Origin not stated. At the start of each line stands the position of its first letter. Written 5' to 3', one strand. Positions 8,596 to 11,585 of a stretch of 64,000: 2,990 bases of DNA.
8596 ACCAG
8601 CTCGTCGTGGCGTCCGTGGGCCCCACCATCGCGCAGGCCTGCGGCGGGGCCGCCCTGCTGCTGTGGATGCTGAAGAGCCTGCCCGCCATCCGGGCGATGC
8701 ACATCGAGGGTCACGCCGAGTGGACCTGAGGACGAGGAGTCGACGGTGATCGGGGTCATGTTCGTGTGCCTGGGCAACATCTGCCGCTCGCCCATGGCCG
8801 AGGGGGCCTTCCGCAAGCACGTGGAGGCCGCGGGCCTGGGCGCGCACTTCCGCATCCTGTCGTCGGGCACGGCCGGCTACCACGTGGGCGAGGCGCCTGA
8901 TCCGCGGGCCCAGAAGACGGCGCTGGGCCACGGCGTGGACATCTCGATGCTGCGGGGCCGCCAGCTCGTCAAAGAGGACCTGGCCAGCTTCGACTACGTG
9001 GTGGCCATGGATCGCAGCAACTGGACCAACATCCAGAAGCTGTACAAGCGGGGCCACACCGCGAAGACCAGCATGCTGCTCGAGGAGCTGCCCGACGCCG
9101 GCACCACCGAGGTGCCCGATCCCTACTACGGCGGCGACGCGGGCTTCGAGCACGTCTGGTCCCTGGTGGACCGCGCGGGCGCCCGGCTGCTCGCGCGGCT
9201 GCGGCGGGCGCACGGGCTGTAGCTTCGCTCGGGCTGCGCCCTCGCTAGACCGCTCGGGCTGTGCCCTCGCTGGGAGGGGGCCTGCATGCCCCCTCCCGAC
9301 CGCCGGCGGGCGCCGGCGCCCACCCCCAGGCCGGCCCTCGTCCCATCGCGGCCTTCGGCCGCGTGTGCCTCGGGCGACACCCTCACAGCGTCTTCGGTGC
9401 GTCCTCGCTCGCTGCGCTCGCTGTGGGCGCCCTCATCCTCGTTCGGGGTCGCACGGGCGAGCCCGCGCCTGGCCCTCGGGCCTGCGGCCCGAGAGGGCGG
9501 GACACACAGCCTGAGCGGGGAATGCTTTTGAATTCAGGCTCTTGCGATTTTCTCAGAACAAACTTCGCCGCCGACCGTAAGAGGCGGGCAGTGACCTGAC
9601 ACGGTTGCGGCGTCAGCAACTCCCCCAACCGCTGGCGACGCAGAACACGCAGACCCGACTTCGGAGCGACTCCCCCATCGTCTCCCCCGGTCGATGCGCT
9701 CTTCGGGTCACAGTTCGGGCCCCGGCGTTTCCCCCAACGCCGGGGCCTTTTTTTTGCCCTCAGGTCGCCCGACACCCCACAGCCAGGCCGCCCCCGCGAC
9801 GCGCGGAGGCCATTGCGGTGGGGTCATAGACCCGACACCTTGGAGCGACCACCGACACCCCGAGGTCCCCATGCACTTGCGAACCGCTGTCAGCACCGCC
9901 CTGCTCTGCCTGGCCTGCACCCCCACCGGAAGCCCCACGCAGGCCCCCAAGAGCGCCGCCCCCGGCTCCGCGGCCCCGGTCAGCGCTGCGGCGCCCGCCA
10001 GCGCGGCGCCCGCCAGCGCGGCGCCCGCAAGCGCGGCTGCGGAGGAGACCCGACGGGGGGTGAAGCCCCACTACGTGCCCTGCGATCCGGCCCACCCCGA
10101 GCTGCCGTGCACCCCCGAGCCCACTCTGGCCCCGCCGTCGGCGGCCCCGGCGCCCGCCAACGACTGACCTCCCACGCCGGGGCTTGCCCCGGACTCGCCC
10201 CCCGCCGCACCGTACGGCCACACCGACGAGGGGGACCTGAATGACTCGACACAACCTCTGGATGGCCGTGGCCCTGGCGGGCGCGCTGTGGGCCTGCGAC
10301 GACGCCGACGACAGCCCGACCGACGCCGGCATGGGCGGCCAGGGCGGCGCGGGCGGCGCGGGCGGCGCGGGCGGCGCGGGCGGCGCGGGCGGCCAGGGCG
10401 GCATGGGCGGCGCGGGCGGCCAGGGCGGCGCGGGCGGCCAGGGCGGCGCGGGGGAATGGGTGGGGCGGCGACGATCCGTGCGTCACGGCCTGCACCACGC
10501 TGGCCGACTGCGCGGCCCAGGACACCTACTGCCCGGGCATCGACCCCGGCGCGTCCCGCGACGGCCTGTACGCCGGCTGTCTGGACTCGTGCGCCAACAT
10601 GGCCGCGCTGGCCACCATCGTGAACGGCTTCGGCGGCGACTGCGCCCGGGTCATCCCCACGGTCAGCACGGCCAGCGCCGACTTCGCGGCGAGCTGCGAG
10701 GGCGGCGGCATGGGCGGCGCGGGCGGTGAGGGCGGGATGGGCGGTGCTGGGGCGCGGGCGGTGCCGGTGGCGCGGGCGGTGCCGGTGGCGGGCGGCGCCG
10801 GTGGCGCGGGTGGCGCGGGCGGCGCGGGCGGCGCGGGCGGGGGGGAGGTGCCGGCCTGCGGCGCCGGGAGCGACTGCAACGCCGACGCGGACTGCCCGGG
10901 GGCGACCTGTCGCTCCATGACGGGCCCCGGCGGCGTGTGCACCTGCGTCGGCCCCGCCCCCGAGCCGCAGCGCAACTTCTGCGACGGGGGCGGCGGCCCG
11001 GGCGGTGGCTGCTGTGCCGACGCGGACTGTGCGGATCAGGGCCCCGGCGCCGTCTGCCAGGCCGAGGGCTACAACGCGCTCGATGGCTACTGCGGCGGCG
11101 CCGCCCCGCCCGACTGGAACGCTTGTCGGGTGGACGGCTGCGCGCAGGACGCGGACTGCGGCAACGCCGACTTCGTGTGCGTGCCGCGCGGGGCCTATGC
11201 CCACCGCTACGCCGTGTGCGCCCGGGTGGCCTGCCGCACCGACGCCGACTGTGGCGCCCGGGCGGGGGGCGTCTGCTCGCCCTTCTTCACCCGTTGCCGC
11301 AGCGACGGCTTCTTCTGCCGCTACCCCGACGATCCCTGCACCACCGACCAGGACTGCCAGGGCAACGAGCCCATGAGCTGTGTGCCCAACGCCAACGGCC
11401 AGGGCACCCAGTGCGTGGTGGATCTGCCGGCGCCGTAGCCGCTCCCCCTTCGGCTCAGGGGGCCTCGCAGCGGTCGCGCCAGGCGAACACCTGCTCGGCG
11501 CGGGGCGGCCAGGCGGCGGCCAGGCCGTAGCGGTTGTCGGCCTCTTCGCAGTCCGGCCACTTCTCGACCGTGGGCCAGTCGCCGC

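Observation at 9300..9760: Candidate small RNA in a 650-bp noncoding island ending in the only canonical intrinsic terminator of the window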

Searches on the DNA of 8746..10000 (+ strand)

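Call 6: search_rna_families(source=window, start=9100, end=10000, threshold=evalue, max_evalue=10, show_alignments=3)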
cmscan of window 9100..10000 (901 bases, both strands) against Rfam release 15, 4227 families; matches with E-value up to 10: 19.
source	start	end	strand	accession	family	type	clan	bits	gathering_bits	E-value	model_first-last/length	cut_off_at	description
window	9601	9752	+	RF02344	ar14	Gene; sRNA;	-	29.3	58.8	0.0021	1-123/123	no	Alphaproteobacterial ar14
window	9688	9754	+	RF02399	NsiR1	Gene; sRNA;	-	23.8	39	0.031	1-60/60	no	Nitrogen stress-induced RNA 1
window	9675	9755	+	RF02837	anti-hemB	Gene; sRNA;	-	23.1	49.5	0.0063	1-81/81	no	Burkholderia RNA 7 (anti-hemB)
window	9679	9754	+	RF02278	Betaproteobacteria_toxic_sRNA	Gene; sRNA;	-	22.7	50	0.048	1-64/64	no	Betaproteobacteria toxic small RNA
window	9715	9755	+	RF02833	Scr3202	Gene; sRNA;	-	21.3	52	1.7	1-95/95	no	Streptomyces RNA 3202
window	9718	9747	+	RF01066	6C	Cis-reg;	-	21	47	3.3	38-68/75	no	6C RNA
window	9703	9761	-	RF03231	mir-4523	Gene; miRNA;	-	19.3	96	5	1-69/69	no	mir-4523 microRNA precursor family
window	9689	9762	+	RF00519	suhB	Gene; sRNA;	CL00108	18.9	41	0.32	1-77/77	no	Makes More Granules Regulator RNA (mmgR)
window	9652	9752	+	RF02232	sX13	Gene; sRNA;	-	17.6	50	0.93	1-115/115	no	Xanthomonadaceae sRNA sX13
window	9717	9748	+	RF01746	mraW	Cis-reg;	-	17.4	50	1.2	36-68/107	no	mraW RNA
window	9703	9759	-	RF01090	RF_site4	Cis-reg; frameshift_element;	-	16.6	45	4.4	1-66/66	no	Edr gene ribosomal frameshift signal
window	9721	9856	-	RF01721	Pseudomon-groES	Cis-reg;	-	16.5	50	2.3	1-111/111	no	Pseudomon-groES RNA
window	9717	9782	-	RF02236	asX2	Gene; sRNA;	-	15.3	70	3.7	1-87/87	no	Xanthomonas sRNA asX2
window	9681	9757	-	RF02632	Hrs10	Gene; sRNA;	-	15.2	108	1.6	1-148/148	no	Hfq-regulated sRNA 10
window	9568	9587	+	RF03006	M23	Gene; sRNA;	-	15.1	41.2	8.5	8-27/53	no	M23 RNA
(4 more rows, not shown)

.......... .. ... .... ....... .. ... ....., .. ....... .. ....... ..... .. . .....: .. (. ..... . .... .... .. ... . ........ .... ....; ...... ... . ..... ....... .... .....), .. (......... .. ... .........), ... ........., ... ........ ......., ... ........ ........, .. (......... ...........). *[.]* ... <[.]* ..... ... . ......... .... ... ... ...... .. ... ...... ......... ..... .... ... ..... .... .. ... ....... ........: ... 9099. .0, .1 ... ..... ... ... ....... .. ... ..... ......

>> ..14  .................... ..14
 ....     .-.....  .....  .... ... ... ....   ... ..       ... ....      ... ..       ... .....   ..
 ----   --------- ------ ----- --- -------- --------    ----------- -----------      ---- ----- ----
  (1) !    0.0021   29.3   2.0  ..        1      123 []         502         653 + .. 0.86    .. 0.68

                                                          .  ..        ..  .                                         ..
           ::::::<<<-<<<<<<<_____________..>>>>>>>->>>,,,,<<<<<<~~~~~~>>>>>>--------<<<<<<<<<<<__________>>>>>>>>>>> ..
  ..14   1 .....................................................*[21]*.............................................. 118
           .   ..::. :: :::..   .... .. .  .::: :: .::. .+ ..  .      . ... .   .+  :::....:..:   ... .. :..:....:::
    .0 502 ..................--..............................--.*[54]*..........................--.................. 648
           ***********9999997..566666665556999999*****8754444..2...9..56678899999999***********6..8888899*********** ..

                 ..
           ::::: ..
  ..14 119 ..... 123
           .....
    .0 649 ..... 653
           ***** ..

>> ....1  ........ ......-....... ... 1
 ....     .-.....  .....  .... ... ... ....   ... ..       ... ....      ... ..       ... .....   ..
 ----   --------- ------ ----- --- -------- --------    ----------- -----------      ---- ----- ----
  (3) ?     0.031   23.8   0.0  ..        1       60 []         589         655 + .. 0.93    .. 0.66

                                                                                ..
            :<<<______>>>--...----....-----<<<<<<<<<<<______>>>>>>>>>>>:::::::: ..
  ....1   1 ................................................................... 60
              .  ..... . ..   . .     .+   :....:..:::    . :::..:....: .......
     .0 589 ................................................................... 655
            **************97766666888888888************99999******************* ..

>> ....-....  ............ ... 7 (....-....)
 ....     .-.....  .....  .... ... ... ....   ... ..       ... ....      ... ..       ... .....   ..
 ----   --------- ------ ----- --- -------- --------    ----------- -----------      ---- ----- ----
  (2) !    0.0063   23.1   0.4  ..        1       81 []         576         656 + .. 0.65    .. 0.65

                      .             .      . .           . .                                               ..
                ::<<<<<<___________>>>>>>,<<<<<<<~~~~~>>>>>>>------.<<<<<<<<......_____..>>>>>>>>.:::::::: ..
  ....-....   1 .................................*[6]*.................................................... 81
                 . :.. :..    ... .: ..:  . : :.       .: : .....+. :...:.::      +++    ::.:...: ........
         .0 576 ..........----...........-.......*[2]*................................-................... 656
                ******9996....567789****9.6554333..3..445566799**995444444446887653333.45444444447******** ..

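Call 63: search_rna_families(source=L002, start=2100, end=2400, threshold=evalue, max_evalue=1)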
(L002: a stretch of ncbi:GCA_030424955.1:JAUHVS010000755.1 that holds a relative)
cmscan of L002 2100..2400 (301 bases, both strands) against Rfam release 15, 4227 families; matches with E-value up to 1: 5.
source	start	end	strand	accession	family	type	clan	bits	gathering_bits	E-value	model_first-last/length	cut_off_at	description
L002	2133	2252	-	RF02232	sX13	Gene; sRNA;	-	24.8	50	0.0067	1-115/115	no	Xanthomonadaceae sRNA sX13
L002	2112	2170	-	RF02833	Scr3202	Gene; sRNA;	-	23.7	52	0.2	1-95/95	no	Streptomyces RNA 3202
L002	2107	2165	-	RF02401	ClpQY_promoter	Cis-reg;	-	23.6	42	0.0034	1-54/57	no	ClpQY promoter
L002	2131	2198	-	RF02399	NsiR1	Gene; sRNA;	-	22.4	39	0.024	1-60/60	no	Nitrogen stress-induced RNA 1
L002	2137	2254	+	RF01736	flg-Rhizobiales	Cis-reg;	-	14.9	55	0.67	1-141/141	no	flg-Rhizobiales RNA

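Call 79: search_dna_similar(query=window:9535-9760:+, collection=plasmids, mode=distant, max_evalue=0.01, max_rows=10)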
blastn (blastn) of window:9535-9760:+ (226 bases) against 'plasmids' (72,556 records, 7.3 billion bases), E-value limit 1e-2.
No match.

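Call 80: search_dna_similar(query=window:9535-9760:+, collection=phages, mode=distant, max_evalue=0.01, max_rows=10)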
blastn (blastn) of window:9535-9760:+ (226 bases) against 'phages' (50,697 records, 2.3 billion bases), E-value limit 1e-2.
No match.

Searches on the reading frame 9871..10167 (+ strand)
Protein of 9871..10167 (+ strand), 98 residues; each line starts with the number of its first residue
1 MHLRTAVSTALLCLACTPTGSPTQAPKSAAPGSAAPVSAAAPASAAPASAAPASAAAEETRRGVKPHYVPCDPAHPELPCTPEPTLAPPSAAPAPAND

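Call 59: find_encoding_contigs(protein=window:9871-10167:+, flank=3000, max_places=6)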
Protein window:9871-10167:+ (98 aa): no gene with exactly this product is on record in the collection.

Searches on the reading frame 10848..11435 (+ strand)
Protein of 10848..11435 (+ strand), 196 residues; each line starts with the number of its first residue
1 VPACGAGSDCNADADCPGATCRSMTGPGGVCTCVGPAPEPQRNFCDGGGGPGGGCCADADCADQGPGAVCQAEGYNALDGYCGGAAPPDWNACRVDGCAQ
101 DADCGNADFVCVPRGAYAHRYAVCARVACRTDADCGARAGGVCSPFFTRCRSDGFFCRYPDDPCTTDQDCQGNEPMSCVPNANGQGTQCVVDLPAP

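Call 37: find_homologous_proteins(query=window:10848-11435:+)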
Query window:10848-11435:+ (196 aa): 27 proteins with E <= 0.001 among 499 candidates.
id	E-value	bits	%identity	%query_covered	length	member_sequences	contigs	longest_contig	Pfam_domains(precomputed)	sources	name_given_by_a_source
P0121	4.2e-56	208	56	99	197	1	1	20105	-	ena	-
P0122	1.1e-44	171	54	90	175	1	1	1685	-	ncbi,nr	ncbi:MAG: hypothetical protein KC583_02950, partial [Myxococcales bacterium]|nr:hypothetical protein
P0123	8.4e-41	158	49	96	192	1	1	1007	-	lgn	-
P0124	2.9e-36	143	48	92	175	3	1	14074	-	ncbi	-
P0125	1.3e-27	115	50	73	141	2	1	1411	-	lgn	-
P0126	1.6e-27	115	46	96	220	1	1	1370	-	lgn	-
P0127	2.6e-24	104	45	95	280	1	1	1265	-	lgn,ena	-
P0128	5.1e-20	90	43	94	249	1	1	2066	-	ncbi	-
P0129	1.6e-17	82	49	74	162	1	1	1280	-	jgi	jgi:hypothetical protein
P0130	3.3e-17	81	43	95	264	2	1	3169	-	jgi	jgi:hypothetical protein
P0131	2.5e-16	78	40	96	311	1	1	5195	-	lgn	-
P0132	4.1e-16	78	41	90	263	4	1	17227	-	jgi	jgi:hypothetical protein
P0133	2.3e-15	75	42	83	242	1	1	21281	-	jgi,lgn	jgi:hypothetical protein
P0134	4.7e-14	71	37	98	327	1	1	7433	-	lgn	-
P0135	6.9e-14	70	39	87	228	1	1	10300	-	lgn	-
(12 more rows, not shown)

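Call 38: find_encoding_contigs(protein=P0121, flank=10000, max_places=3)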
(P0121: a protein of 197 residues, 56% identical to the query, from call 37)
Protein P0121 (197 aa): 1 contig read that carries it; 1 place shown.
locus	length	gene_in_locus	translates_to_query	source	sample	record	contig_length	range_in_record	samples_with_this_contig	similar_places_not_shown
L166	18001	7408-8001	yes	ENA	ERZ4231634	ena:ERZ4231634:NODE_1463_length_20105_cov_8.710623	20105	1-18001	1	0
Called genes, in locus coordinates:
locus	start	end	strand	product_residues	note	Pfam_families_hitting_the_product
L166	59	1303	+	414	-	PF06537:DHOR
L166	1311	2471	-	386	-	PF25063:ARM_TT21_C (faint), PF12895:ANAPC3 (faint), PF13174:TPR_6 (faint), PF13428:TPR_14 (faint), PF23914:TPR_CcmH_CycH (faint), PF13414:TPR_11 (faint), PF14559:TPR_19 (weak), PF13432:TPR_16, +7 more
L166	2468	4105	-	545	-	-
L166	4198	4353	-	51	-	-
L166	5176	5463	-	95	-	-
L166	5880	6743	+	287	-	-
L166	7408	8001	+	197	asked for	-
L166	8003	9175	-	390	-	-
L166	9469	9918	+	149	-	-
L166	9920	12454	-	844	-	PF12770:CHAT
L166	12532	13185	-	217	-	PF04542:Sigma70_r2 (faint)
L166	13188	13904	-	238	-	-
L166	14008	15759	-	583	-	PF00656:Peptidase_C14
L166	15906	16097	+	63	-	-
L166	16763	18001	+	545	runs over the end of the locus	PF01979:Amidohydro_1, PF13382:Adenine_deam_C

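Call 39: find_encoding_contigs(protein=P0124, flank=10000, max_places=3)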
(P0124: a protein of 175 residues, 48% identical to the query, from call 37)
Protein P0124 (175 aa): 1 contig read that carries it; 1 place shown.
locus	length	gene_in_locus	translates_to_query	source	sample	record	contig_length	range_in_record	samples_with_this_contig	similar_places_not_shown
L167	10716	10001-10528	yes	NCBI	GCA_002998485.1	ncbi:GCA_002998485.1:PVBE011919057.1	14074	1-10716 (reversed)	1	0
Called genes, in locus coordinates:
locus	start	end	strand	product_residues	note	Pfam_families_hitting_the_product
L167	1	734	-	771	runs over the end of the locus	PF17957:Big_7 (faint)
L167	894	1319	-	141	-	-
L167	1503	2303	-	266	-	PF04542:Sigma70_r2, PF04539:Sigma70_r3 (weak), PF04545:Sigma70_r4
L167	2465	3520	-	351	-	PF00155:Aminotran_1_2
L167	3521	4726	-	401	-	PF00682:HMGL-like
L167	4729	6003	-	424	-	PF00579:tRNA-synt_1b, PF22421:SYY_C-terminal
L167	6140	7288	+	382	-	PF00089:Trypsin, PF10459:Peptidase_S46 (faint), PF13365:Trypsin_2, PF00595:PDZ, PF13180:PDZ_2, PF17820:PDZ_6 (faint)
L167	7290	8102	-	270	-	PF00106:adh_short, PF08659:KR, PF13561:adh_short_C2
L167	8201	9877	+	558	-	-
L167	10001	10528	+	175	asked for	-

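Call 40: find_encoding_contigs(protein=P0122, flank=10000, max_places=3)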
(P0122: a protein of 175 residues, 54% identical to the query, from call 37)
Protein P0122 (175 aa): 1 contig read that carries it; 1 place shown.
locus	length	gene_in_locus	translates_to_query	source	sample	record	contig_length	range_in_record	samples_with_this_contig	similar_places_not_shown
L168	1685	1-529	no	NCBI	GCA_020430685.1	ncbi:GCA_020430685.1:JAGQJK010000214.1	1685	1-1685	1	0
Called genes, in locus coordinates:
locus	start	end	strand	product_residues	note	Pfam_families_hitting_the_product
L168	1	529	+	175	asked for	?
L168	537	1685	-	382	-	PF01839:FG-GAP (faint), PF13517:FG-GAP_3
